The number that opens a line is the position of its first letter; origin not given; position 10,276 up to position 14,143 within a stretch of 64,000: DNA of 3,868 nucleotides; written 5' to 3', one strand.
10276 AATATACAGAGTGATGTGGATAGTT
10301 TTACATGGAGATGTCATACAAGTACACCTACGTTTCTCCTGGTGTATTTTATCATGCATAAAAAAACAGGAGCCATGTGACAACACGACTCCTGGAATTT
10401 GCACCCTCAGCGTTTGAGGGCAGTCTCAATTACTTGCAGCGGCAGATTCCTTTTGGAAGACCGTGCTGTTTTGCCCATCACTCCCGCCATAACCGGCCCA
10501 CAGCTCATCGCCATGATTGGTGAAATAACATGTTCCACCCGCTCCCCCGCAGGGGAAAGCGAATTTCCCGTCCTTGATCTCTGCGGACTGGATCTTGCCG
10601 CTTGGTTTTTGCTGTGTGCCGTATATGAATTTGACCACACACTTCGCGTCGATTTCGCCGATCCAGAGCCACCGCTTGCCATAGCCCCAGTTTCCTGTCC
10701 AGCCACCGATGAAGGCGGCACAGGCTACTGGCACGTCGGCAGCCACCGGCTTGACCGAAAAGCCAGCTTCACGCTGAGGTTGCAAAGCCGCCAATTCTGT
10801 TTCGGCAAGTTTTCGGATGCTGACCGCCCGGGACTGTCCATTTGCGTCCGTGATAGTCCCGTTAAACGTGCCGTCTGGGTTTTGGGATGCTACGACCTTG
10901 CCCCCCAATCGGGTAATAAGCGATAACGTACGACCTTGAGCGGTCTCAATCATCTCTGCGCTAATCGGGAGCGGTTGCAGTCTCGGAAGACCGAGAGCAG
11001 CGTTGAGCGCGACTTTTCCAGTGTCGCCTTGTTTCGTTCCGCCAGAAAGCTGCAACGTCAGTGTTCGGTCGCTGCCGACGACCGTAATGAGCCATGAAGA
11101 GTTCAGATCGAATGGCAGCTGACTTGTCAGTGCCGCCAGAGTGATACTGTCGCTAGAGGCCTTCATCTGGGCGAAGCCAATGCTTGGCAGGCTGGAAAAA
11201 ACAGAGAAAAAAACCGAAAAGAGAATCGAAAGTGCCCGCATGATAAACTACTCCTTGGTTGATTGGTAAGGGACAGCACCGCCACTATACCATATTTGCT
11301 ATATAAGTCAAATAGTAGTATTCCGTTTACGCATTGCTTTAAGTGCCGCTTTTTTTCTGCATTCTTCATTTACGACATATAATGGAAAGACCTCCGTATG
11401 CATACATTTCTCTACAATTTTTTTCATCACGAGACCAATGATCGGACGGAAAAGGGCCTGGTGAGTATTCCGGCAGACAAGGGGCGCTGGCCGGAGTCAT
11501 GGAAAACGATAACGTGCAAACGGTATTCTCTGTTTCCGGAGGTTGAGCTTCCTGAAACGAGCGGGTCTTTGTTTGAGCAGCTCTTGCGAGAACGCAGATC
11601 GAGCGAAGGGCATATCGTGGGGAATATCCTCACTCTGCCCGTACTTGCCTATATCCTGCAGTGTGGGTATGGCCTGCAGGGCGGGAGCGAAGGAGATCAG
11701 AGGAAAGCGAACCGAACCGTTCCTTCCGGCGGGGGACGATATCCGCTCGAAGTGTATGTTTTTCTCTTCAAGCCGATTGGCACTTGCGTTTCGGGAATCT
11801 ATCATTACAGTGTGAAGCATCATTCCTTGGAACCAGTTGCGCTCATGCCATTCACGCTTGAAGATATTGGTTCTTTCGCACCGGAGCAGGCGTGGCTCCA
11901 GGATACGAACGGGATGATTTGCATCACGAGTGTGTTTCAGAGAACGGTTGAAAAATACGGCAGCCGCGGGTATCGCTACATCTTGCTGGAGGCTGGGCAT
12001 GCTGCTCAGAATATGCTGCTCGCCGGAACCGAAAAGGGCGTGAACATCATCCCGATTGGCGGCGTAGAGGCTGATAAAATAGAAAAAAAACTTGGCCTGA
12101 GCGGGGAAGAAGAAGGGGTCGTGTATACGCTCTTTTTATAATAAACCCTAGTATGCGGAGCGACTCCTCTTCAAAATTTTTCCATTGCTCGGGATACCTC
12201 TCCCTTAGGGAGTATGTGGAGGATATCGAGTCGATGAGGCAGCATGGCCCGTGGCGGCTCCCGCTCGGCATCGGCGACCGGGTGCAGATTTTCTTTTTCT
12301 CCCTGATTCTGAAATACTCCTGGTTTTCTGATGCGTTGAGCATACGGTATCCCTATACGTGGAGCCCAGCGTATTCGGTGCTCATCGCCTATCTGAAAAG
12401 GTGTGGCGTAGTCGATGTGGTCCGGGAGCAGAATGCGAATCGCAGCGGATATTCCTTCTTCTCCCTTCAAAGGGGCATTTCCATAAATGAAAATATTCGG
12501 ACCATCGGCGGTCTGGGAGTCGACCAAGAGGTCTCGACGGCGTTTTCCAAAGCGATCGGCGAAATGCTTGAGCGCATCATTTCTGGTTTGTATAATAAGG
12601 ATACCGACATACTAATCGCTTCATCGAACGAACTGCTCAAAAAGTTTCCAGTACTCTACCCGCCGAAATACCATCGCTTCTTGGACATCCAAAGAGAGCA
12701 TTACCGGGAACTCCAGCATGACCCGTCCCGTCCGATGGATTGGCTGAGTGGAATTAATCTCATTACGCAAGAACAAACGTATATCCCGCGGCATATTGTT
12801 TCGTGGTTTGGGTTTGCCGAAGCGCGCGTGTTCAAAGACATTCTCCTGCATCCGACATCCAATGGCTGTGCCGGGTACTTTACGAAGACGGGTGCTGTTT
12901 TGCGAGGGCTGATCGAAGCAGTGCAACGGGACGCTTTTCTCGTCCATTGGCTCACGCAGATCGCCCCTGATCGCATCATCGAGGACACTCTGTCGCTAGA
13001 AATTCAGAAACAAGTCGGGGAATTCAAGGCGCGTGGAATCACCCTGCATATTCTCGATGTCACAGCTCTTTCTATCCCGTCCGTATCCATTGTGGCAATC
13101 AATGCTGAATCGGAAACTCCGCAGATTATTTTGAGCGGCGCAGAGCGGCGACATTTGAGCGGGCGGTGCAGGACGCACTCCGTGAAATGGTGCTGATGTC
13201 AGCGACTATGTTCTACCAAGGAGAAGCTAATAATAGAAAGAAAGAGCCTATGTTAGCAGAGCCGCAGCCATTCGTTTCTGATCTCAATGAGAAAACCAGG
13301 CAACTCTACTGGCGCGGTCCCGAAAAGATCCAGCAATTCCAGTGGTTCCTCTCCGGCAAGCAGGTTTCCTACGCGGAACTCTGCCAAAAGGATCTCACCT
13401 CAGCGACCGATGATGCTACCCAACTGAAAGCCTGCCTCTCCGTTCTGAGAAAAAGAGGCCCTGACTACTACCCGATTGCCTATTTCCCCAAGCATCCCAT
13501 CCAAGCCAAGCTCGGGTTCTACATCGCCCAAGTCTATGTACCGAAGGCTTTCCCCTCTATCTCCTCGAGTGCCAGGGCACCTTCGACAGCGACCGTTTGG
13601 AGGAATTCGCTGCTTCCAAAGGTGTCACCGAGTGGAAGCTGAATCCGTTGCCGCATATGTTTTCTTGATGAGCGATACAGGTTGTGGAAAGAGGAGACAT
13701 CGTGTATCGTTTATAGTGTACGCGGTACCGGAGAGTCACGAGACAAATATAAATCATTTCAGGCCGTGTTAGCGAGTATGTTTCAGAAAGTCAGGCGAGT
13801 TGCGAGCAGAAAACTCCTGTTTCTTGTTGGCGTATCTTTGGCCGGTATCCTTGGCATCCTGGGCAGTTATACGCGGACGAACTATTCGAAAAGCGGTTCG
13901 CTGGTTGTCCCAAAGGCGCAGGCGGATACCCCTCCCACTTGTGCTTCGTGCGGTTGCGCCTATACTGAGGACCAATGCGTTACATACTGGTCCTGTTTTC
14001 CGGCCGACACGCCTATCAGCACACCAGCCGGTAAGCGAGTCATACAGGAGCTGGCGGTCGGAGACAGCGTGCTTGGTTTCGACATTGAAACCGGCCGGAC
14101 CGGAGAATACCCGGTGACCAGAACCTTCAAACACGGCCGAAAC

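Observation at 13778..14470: Complete mini-intein (Hint) domain splitting a Cys/Gly/Ser-rich secreted peptide next to YcaO - candidate intein-containing RiPP precursor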

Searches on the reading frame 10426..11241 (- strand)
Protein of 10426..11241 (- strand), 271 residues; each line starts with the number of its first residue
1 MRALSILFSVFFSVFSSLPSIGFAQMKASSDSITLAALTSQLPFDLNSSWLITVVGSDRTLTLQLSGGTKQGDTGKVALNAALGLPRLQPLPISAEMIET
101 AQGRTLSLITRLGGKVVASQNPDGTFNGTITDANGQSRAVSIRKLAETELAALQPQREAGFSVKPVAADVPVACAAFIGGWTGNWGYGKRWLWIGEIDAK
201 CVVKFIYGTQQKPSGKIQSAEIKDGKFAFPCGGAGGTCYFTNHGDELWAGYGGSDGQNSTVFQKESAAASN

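Call 3: search_protein_families(library=pfam, proteins=[window:10426-11241:-], max_evalue=0.01)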
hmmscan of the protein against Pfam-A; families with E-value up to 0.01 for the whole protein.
window:10426-11241:- (271 aa): 0 families

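Call 4: search_protein_families(library=ncbifam, proteins=[window:10426-11241:-], max_evalue=0.01)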
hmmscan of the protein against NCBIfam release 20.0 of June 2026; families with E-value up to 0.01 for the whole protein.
window:10426-11241:- (271 aa): 0 families
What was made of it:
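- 10426..11241 (-): U271, a predicted secreted protein of unknown function between the two YcaO genes. No Pfam or NCBIfam match (calls 3, 4).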

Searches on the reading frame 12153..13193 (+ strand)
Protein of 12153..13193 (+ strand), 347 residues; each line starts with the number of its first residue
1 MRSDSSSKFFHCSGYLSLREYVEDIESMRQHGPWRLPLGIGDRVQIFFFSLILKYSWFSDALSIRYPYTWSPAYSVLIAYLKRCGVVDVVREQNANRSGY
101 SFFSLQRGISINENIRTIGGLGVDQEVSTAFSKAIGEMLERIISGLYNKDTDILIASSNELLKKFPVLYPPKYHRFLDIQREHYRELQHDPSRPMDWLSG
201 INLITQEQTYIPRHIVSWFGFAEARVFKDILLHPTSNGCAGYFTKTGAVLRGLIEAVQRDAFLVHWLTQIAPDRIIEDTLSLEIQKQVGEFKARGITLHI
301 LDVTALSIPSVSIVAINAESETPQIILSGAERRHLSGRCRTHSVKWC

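Call 3: search_protein_families(library=pfam, proteins=[window:12153-13193:+], max_evalue=0.01)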
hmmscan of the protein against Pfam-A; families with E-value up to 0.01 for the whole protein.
window:12153-13193:+ (347 aa): 1 family
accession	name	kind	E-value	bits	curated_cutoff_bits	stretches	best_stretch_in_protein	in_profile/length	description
PF02624.21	YcaO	-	4.3e-27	95.7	25.7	1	132-324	12-203/325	YcaO cyclodehydratase, ATP-ad Mg2+-binding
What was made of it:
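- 12153..13668 (+): YcaO-2, a cyclodehydratase paralogue directly upstream of the precursor. Its reading frame is broken near 13145-13165 and at 13549-13555. Pfam YcaO E 4e-27 on the first ORF (call 3).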

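Call 4: search_protein_families(library=ncbifam, proteins=[window:12153-13193:+], max_evalue=0.01)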
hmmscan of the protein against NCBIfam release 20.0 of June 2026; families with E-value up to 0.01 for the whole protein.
window:12153-13193:+ (347 aa): 3 families
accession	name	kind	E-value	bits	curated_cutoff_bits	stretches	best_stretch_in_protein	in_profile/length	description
TIGR03604.1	TOMM_cyclo_SagD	subfamily_domain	1e-26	93.8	219.25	1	122-327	3-206/377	thiazole/oxazole-forming peptide maturase, SagD family component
TIGR03266.1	methan_mark_1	equivalog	1.6e-14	53.7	365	1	81-329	18-247/376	YcaO-related McrA-glycine thioamidation protein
TIGR00702.1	TIGR00702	domain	1.8e-09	37.2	75.65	1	130-321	61-242/377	YcaO-type kinase domain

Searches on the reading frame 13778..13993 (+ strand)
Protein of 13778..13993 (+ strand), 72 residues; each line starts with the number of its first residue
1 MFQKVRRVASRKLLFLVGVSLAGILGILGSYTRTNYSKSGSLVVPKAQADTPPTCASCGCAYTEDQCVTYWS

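Call 55: search_protein_families(library=ncbifam, proteins=[window:13778-13993:+], max_evalue=1)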
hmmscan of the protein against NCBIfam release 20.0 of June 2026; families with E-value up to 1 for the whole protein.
window:13778-13993:+ (72 aa): 0 families

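Call 73: search_protein_representatives(protein=window:13778-13993:+)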
Query: 72 residues. Proteins with E-value up to 0.001 (for the whole library): 17; up to 1e-10: 2; up to 1e-30: 0. The best 17 are listed.
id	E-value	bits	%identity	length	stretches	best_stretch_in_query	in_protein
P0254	9.3e-13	63.8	52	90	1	10-70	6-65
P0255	9.4e-11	57.5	50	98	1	10-70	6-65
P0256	8.0e-09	51.4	44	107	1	10-70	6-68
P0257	1.1e-08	50.9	43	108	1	10-72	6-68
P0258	1.4e-07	47.5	38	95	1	11-71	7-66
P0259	3.2e-07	46.3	39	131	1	10-70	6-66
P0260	5.8e-07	45.5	44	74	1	7-67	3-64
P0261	1.1e-06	44.6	43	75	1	7-59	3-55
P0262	4.8e-06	42.6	47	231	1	11-72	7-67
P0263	6.8e-06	42.1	42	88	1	10-72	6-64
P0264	9.0e-06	41.7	48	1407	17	47-66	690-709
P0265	3.0e-05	40.0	42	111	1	10-71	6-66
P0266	4.0e-05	39.7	42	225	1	10-71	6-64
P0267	6.7e-05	39.0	46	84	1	9-56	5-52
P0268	8.3e-05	38.7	40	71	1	7-61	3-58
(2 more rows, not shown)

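Call 84: find_encoding_contigs(protein=P0254, flank=5000, max_places=2)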
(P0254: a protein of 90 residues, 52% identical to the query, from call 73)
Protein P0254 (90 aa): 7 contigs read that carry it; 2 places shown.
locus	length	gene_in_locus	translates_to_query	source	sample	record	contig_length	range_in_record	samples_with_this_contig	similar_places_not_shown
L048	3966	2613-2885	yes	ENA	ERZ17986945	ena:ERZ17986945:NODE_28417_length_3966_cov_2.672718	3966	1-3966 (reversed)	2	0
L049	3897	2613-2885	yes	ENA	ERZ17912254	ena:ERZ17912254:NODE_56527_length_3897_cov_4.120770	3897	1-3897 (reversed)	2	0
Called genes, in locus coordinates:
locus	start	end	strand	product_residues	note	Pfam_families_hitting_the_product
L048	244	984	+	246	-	PF00881:Nitroreductase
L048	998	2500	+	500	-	PF02624:YcaO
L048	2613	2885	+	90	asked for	-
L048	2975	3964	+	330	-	?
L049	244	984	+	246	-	PF00881:Nitroreductase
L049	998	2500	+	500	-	PF02624:YcaO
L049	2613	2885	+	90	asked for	-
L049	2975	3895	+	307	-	?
